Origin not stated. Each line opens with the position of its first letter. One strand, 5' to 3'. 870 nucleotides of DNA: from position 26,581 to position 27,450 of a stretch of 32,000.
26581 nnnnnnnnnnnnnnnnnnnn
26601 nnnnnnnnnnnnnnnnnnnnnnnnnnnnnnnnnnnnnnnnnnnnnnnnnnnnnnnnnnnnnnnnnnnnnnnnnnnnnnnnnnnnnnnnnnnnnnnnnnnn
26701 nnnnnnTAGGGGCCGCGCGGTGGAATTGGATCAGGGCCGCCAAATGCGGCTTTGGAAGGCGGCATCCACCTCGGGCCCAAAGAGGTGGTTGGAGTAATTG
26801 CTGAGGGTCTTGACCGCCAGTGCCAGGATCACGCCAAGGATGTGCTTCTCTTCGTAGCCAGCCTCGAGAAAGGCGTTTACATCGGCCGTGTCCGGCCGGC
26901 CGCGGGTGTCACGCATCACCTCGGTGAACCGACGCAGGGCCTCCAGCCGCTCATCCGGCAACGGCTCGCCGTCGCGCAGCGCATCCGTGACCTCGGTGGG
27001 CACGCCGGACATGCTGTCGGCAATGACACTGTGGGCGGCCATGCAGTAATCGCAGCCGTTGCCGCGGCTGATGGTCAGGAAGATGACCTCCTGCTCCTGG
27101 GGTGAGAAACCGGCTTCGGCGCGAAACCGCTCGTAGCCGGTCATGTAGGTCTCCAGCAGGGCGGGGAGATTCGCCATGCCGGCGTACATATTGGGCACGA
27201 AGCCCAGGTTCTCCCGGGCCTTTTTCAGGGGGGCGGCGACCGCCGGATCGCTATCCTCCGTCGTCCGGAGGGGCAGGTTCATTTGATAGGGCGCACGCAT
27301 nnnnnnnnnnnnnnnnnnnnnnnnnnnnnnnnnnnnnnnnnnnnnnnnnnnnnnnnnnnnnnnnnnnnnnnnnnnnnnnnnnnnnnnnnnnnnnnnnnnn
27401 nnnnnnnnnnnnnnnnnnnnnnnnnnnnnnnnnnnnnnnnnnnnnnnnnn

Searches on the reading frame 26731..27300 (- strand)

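Call 4: search_protein_families(library=pfam, proteins=[window:26731-27300:-], max_evalue=0.01)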
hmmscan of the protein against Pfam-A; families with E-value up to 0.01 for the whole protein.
window:26731-27300:- (189 aa): 1 family
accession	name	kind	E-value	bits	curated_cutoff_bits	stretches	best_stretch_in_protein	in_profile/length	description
PF02627.25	CMD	-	2.1e-07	31.3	23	1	46-115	1-70/84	Carboxymuconolactone decarboxylase family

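Call 5: search_protein_families(library=ncbifam, proteins=[window:26731-27300:-], max_evalue=0.01)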
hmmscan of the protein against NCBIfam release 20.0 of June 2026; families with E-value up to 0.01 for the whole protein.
window:26731-27300:- (189 aa): 4 families
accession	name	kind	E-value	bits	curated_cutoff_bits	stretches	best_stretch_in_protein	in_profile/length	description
TIGR01926.1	peroxid_rel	subfamily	7.8e-17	61.6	81.8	1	11-168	5-165/178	peroxidase-related enzyme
TIGR04030.1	perox_Avi_7169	hypoth_equivalog_domain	5.7e-10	39.6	233.15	1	57-163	62-171/185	alkylhydroperoxidase domain protein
TIGR00778.1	ahpD_dom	domain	4.8e-06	26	27.8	1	65-108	3-46/51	alkylhydroperoxidase AhpD family core domain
TIGR04169.1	perox_w_seleSAM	hypoth_equivalog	0.0058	16.7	120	0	45-91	19-65/109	arsenosugar biosynthesis-associated peroxidase-like protein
